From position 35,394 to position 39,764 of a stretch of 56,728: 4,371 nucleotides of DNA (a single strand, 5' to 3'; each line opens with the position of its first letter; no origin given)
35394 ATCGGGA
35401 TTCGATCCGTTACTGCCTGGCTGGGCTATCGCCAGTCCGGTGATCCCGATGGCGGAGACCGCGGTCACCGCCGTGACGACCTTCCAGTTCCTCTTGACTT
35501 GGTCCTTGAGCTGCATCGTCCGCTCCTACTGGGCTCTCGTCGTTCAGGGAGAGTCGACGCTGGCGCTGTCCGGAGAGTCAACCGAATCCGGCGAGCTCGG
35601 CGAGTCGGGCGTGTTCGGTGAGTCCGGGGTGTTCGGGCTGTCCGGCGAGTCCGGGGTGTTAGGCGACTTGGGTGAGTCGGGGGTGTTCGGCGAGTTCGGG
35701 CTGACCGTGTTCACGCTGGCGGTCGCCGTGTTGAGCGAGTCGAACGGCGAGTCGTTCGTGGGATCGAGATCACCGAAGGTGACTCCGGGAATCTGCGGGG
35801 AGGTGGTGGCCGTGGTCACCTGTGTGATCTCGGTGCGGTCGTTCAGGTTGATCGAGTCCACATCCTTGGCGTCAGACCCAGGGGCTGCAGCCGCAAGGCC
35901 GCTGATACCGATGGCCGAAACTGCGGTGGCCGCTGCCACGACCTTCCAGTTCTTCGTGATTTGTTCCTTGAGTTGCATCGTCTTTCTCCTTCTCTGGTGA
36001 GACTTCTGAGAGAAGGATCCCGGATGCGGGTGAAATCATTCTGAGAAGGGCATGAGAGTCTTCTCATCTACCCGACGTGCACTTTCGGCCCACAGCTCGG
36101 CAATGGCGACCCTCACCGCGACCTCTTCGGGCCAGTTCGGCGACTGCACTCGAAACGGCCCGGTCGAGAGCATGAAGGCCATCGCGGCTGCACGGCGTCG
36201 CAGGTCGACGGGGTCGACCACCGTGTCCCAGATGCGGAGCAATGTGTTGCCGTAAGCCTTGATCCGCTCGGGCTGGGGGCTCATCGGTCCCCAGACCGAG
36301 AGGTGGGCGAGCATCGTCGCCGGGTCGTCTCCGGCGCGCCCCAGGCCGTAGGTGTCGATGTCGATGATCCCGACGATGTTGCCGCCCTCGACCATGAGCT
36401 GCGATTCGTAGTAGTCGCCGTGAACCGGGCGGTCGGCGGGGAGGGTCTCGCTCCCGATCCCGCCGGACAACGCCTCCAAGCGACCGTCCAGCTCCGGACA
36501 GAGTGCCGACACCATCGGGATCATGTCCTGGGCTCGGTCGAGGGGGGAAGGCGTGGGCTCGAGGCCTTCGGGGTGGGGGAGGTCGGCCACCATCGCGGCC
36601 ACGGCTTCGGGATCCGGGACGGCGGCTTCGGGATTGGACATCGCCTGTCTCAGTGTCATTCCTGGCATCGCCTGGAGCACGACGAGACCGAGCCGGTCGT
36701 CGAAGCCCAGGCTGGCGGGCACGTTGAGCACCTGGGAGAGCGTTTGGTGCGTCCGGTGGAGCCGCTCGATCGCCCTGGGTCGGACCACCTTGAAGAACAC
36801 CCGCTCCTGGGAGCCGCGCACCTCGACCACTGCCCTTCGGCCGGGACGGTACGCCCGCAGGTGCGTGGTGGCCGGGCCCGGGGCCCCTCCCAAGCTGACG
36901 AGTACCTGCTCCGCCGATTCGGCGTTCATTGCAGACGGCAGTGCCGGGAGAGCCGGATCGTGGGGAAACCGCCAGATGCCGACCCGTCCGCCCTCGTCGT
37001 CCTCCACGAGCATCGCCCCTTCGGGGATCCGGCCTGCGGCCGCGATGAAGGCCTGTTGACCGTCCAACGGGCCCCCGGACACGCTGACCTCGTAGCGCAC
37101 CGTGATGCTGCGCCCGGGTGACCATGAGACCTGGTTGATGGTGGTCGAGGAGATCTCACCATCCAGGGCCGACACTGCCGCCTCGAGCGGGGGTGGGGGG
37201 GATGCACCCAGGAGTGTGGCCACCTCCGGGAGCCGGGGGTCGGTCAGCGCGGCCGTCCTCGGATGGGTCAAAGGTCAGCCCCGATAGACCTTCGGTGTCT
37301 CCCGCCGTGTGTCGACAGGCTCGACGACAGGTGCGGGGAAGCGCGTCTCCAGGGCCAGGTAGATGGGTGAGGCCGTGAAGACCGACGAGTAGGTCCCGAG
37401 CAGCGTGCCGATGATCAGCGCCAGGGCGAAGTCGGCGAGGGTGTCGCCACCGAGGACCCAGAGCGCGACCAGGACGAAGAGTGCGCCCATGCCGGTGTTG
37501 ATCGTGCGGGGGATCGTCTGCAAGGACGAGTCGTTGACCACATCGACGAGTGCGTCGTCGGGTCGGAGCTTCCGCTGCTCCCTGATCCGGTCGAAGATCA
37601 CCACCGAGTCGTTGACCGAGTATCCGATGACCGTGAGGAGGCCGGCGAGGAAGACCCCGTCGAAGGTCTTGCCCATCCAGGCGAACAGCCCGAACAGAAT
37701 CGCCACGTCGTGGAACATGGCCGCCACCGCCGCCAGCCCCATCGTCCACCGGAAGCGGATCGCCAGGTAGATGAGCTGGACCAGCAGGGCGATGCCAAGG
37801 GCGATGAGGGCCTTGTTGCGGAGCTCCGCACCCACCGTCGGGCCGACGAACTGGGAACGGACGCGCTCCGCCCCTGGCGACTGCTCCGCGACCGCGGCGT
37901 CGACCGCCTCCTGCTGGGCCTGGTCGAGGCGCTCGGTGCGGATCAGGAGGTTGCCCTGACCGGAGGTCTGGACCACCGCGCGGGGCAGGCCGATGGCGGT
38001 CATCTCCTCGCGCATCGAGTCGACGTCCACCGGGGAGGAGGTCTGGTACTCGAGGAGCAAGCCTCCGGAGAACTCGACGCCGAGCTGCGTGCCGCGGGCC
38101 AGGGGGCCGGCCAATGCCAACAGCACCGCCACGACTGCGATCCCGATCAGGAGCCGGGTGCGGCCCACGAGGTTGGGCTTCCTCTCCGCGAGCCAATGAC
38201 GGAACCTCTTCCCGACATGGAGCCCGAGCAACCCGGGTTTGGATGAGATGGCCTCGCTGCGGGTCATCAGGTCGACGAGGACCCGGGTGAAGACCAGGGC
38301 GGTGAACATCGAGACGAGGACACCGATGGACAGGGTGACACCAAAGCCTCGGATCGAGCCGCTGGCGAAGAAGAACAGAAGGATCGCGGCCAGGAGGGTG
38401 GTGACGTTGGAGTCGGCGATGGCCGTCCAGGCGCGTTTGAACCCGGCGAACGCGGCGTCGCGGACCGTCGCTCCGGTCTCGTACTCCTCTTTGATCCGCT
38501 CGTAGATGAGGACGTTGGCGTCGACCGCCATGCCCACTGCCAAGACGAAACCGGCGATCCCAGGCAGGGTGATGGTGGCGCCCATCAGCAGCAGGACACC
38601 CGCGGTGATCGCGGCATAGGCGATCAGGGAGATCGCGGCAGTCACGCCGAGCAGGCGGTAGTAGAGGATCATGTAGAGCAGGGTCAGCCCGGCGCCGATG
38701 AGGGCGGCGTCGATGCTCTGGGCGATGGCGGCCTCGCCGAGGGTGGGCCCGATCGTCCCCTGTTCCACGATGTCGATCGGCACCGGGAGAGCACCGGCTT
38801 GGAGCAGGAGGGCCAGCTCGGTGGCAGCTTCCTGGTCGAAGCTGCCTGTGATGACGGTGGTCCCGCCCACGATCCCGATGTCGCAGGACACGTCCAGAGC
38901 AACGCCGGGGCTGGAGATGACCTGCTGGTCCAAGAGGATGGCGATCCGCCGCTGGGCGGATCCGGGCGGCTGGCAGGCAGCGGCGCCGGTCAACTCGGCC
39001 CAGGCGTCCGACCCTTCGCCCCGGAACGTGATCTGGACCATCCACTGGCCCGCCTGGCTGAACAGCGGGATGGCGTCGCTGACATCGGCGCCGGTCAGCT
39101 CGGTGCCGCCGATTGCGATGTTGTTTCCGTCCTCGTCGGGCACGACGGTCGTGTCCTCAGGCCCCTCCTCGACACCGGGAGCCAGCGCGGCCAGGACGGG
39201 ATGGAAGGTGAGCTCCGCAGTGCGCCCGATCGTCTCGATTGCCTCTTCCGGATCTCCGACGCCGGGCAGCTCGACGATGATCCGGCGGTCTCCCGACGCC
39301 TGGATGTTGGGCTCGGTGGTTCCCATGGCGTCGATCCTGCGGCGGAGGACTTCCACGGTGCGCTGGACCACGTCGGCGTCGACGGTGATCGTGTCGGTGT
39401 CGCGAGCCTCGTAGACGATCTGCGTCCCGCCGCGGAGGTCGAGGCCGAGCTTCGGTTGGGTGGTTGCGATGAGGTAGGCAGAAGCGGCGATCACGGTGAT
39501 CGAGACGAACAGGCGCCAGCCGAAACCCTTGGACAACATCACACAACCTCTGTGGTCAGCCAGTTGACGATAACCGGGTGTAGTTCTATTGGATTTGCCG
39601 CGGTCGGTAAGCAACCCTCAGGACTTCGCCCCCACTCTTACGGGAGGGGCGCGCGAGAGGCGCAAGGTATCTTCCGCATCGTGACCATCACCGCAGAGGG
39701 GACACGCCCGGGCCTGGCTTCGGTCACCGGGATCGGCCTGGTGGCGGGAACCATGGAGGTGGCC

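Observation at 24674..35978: Candidate heptose-based surface glycan / protein O-glycosylation system (best candidate for a new system in this window)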

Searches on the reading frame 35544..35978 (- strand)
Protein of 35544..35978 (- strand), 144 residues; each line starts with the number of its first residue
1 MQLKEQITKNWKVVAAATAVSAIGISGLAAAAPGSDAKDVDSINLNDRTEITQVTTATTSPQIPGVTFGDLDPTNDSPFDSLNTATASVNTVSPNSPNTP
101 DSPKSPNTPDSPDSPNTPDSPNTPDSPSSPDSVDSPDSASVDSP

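Call 4: search_protein_families(library=pfam, proteins=[window:35544-35978:-], max_evalue=0.01)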
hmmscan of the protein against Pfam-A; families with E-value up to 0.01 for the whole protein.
window:35544-35978:- (144 aa): 0 families

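Call 5: search_protein_families(library=ncbifam, proteins=[window:35544-35978:-], max_evalue=0.01)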
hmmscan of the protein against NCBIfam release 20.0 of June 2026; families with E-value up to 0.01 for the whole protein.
window:35544-35978:- (144 aa): 1 family
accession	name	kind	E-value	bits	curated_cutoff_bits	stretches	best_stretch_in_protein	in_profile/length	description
NF038253.1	GBS_IgA_bnd_BAC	equivalog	1.2e-06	26.7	1700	1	86-138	852-904/1127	IgA Fc-binding protein BAC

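Call 16: find_homologous_proteins(query=window:35544-35978:-, max_evalue=0.001)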
Query window:35544-35978:- (144 aa): 20 proteins with E <= 0.001 among 752 candidates.
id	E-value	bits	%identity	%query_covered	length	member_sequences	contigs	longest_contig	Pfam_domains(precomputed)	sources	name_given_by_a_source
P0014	6.2e-37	145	63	100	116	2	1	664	-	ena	-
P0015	1.4e-28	118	59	82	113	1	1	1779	-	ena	-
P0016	2.5e-27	113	66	58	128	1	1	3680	-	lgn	-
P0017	1.3e-25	108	55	94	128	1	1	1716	-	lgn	-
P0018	2.4e-25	107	59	77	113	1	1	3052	-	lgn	-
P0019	2.6e-22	97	44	100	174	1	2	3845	-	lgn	-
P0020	8.2e-20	89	49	56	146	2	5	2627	-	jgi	jgi:hypothetical protein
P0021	1.3e-17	82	46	55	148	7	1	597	-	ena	-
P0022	8.8e-13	66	46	99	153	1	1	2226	-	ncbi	-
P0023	1.2e-11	63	45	56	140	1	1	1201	-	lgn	-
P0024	1.8e-9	56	39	68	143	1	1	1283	-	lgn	-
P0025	1.6e-8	53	39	68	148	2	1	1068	-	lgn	-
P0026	9.9e-8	50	39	67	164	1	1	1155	-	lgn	-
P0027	1.1e-7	50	37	96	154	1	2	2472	-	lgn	-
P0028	1.9e-7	49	75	8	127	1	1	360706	-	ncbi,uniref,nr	ncbi:hypothetical protein [Phytoactinopolyspora alkaliphila]|uniref:hypothetical protein n=1 Tax=Phy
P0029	2.5e-7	49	41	98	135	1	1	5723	-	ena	-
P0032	3.9e-4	38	29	86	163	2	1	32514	-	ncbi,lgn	ncbi:hypothetical protein BH20ACT23_BH20ACT23_25550 [soil metagenome]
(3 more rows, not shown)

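Call 18: find_encoding_contigs(protein=P0032, flank=10000, max_places=2)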
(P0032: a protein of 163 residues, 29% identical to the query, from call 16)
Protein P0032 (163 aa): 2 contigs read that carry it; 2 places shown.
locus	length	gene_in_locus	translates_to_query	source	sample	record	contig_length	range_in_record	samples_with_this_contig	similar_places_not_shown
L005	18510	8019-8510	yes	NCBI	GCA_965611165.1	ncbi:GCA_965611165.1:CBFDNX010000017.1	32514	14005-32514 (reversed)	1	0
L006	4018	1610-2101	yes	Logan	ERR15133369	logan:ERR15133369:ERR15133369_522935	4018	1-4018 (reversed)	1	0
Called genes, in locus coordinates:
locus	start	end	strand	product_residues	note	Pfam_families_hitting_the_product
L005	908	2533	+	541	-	PF11832:DUF3352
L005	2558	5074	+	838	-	PF00133:tRNA-synt_1, PF01406:tRNA-synt_1e (faint), PF09334:tRNA-synt_1g, PF08264:Anticodon_1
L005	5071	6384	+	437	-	PF08245:Mur_ligase_M, PF02875:Mur_ligase_C, PF27239:FOL3_C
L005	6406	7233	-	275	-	-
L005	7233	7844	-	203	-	PF07638:Sigma70_ECF, PF04542:Sigma70_r2, PF08281:Sigma70_r4_2, PF04545:Sigma70_r4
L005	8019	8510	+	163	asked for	-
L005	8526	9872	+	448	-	PF01636:APH (weak)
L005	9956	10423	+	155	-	PF00334:NDK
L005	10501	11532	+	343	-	PF06723:MreB_Mbl, PF00022:Actin (weak), PF25216:Volactin, PF11104:PilM_2 (faint), PF00012:HSP70, PF14450:FtsA, PF00022:Actin (weak)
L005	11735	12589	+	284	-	PF04085:MreC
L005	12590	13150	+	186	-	PF04093:MreD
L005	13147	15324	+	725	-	PF03717:PBP_dimer, PF00905:Transpeptidase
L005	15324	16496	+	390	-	PF01098:FTSW_RODA_SPOVE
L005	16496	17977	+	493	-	PF10150:RNase_E_G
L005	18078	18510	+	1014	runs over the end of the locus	PF00246:Peptidase_M14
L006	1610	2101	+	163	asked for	-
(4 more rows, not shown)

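Call 19: find_encoding_contigs(protein=P0029, flank=6000, max_places=2)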
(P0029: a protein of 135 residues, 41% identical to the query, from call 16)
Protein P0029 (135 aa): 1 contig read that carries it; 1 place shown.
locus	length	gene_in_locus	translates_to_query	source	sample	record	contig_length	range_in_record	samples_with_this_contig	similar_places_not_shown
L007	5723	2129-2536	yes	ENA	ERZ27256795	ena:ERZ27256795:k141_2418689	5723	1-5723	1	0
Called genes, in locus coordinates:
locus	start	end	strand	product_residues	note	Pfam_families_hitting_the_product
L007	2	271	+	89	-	?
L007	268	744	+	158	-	-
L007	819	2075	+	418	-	PF01636:APH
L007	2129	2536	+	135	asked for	-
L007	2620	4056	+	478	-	PF00672:HAMP, PF00512:HisKA, PF02518:HATPase_c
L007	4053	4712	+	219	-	PF00072:Response_reg, PF00486:Trans_reg_C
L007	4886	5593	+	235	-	PF00941:FAD_binding_5, PF03450:CO_deh_flav_C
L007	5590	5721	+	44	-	?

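Call 20: find_encoding_contigs(protein=P0019, flank=5000, max_places=2)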
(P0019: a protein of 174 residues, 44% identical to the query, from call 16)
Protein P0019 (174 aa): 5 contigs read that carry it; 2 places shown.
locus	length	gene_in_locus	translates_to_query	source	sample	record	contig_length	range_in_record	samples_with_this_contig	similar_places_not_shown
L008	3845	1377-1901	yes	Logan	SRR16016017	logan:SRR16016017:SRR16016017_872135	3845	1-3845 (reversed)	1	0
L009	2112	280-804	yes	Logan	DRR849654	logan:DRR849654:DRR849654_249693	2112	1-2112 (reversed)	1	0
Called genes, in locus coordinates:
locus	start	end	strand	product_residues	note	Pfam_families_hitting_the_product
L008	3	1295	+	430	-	?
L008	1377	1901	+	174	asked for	-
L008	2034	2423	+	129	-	-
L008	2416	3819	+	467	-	PF00672:HAMP, PF00512:HisKA, PF02518:HATPase_c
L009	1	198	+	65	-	?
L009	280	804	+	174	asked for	-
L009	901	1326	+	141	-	-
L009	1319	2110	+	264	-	?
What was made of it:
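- The more distant L007 and L008 show the same arrangement (calls 19, 20).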

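Call 21: find_encoding_contigs(protein=P0016, flank=5000, max_places=2)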
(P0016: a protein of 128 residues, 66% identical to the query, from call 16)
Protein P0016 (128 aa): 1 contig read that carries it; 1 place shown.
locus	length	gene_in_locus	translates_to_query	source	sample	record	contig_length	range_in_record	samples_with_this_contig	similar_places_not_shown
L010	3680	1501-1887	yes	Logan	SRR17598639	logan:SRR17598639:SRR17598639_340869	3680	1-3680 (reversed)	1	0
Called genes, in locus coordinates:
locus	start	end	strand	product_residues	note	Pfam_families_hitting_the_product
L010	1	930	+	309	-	?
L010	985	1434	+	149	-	-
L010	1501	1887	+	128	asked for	-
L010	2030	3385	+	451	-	PF00672:HAMP, PF00512:HisKA, PF02518:HATPase_c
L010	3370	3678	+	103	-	?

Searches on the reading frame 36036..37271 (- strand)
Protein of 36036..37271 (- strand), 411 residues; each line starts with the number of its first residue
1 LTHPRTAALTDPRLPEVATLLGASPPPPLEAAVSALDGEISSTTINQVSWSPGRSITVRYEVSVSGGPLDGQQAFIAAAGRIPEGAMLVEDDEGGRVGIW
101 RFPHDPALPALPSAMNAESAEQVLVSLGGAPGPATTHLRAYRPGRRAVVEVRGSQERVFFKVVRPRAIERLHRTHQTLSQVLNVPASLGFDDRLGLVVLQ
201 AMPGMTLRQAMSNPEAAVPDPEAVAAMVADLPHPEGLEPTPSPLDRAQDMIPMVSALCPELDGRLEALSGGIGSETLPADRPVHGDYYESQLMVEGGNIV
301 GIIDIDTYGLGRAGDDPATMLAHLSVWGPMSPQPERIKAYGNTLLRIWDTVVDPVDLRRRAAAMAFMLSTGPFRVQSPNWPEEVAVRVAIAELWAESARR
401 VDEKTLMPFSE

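Call 10: search_protein_families(library=pfam, proteins=[window:36036-37271:-], max_evalue=0.001)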
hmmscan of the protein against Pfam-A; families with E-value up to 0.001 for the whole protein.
window:36036-37271:- (411 aa): 1 family
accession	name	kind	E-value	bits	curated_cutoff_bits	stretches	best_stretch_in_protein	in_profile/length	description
PF01636.29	APH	-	7.2e-09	36.2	23.2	1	146-343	10-232/239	Phosphotransferase enzyme family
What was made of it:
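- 36036..37271 (-): APH-family kinase-like protein; a conserved neighbour of the small proteins. Marks one side of the insertion site. Pfam APH 7.2e-09 (call 10).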

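Call 64: find_related_loci(query=window:36036-37271:-, collection=metagenome_contigs, flank=10000)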
Query window:36036-37271:- (411 aa) in metagenome_contigs; peptide patterns used: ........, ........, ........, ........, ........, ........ (x = any residue, [..] = any of these).
97 stretches matched a pattern; 1 encode a relative of the query (tblastn E <= 1e-3); 1 distinct loci.
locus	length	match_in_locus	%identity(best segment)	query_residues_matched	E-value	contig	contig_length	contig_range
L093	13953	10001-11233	76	1-411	0e+0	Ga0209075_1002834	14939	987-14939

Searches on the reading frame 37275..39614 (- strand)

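Call 10: search_protein_families(library=pfam, proteins=[window:37275-39614:-], max_evalue=0.001)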
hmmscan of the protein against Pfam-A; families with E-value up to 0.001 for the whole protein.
window:37275-39614:- (779 aa): 6 families
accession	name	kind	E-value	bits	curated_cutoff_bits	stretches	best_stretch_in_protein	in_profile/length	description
PF02355.23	SecD_SecF_C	-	7.9e-79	263.9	20.5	2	574-757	5-188/189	Protein export membrane protein SecD/SecF, C-terminal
PF22599.2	SecDF_P1_head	-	2.3e-25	89.1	27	1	160-278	6-114/114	SecDF, P1 head subdomain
PF21760.3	SecD_1st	-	4.2e-25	87.4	27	1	83-140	1-58/60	Protein translocase subunit SecDF, P1 domain, N-terminal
PF07549.19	Sec_GG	-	6.4e-11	41.9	20.3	1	47-71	1-25/28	SecD/SecF GG Motif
PF03176.21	MMPL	-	8.7e-10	38.5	20.5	1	324-455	175-307/333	MMPL family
PF00873.25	ACR_tran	-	1.5e-08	33.4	28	1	296-513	329-550/1021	AcrB/AcrD/AcrF family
